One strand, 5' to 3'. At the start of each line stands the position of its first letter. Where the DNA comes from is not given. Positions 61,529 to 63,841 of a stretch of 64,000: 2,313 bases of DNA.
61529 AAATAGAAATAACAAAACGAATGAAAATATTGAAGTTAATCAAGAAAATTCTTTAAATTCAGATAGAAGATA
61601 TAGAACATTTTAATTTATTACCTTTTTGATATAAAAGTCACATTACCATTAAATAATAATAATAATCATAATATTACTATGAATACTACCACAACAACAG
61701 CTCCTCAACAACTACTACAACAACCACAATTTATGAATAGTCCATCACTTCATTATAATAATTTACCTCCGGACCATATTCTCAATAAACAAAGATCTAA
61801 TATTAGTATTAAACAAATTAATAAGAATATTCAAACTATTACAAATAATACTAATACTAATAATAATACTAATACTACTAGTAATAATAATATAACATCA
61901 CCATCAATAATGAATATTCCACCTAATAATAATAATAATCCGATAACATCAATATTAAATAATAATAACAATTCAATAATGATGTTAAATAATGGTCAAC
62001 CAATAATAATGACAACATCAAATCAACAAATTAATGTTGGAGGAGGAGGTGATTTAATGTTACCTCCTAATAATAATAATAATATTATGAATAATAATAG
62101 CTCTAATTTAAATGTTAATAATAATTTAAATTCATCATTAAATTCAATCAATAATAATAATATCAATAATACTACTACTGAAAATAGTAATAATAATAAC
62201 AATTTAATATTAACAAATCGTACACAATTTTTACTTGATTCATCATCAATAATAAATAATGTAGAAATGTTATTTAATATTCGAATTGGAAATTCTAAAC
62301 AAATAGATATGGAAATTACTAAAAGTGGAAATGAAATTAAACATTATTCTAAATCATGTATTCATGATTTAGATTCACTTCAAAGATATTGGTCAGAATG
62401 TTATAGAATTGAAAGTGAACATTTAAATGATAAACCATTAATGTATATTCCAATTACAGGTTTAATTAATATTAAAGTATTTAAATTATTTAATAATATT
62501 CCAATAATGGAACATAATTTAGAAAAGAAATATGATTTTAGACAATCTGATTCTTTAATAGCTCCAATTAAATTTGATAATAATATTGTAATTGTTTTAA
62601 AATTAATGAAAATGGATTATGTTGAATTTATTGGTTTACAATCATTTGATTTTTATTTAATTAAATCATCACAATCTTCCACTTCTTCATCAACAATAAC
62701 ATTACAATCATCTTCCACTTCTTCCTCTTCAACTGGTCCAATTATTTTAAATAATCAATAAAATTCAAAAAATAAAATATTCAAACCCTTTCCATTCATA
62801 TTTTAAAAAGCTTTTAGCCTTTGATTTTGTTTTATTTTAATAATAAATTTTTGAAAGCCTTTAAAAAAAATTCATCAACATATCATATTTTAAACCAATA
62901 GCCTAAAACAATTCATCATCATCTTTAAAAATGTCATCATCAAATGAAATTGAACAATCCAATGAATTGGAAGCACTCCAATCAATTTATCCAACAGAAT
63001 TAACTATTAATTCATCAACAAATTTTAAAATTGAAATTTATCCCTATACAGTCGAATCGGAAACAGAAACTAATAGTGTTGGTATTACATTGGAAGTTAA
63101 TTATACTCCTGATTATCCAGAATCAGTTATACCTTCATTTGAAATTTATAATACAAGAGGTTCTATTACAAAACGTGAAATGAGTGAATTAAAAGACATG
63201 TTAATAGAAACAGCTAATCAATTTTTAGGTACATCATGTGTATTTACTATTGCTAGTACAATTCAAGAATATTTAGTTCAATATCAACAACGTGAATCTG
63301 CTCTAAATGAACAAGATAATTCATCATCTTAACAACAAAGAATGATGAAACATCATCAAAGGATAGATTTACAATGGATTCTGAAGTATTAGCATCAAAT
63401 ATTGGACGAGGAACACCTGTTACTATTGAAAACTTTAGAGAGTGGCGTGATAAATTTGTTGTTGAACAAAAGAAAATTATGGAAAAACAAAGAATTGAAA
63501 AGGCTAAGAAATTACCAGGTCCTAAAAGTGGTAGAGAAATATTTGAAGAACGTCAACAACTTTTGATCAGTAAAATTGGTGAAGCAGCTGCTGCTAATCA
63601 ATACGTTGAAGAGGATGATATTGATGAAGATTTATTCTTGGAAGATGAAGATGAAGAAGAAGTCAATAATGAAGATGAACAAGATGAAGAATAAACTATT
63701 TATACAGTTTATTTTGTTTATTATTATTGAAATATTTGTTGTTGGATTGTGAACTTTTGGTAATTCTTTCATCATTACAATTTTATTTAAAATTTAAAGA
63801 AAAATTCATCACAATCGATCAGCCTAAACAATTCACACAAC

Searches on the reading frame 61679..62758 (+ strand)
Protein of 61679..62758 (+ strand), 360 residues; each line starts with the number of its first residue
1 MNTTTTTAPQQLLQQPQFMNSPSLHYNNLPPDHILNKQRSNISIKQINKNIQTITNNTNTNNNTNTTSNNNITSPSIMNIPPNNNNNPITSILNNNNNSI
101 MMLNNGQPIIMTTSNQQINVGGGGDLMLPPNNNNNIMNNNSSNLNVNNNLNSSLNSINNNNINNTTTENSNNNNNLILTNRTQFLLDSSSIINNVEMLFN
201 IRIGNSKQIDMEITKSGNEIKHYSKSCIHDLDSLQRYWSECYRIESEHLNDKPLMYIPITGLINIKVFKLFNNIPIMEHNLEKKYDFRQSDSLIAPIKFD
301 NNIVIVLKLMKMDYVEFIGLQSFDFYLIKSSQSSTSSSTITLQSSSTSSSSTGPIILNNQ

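Call 44: search_protein_families(library=pfam, proteins=[window:61679-62758:+], max_evalue=0.01)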
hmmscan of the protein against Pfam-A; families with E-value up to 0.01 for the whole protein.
window:61679-62758:+ (360 aa): 0 families

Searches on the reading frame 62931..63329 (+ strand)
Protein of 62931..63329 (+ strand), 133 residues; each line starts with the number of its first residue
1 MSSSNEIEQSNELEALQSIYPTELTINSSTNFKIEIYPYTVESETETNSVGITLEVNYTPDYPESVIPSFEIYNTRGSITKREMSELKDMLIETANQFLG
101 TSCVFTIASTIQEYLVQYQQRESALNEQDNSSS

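Call 44: search_protein_families(library=pfam, proteins=[window:62931-63329:+], max_evalue=0.01)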
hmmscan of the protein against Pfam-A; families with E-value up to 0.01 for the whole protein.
window:62931-63329:+ (133 aa): 2 families
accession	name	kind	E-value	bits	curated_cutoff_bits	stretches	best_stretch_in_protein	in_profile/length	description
PF05773.27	RWD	-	1.8e-21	76.8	22.8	1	8-115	2-112/112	RWD domain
PF05602.17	CLPTM1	-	0.0051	16.2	22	1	19-115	241-311/434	Cleft lip and palate transmembrane protein 1 (CLPTM1)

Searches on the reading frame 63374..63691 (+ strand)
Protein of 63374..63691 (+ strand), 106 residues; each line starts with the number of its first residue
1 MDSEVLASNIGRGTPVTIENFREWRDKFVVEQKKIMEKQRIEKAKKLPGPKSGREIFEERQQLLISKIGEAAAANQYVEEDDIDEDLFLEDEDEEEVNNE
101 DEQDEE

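Call 44: search_protein_families(library=pfam, proteins=[window:63374-63691:+], max_evalue=0.01)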
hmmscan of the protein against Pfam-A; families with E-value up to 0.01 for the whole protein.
window:63374-63691:+ (106 aa): 1 family
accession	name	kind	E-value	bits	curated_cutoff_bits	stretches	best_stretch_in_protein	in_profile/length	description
PF16543.10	DFRP_C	-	1.4e-06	29.2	27.5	1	13-70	19-72/88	DRG Family Regulatory Proteins, Tma46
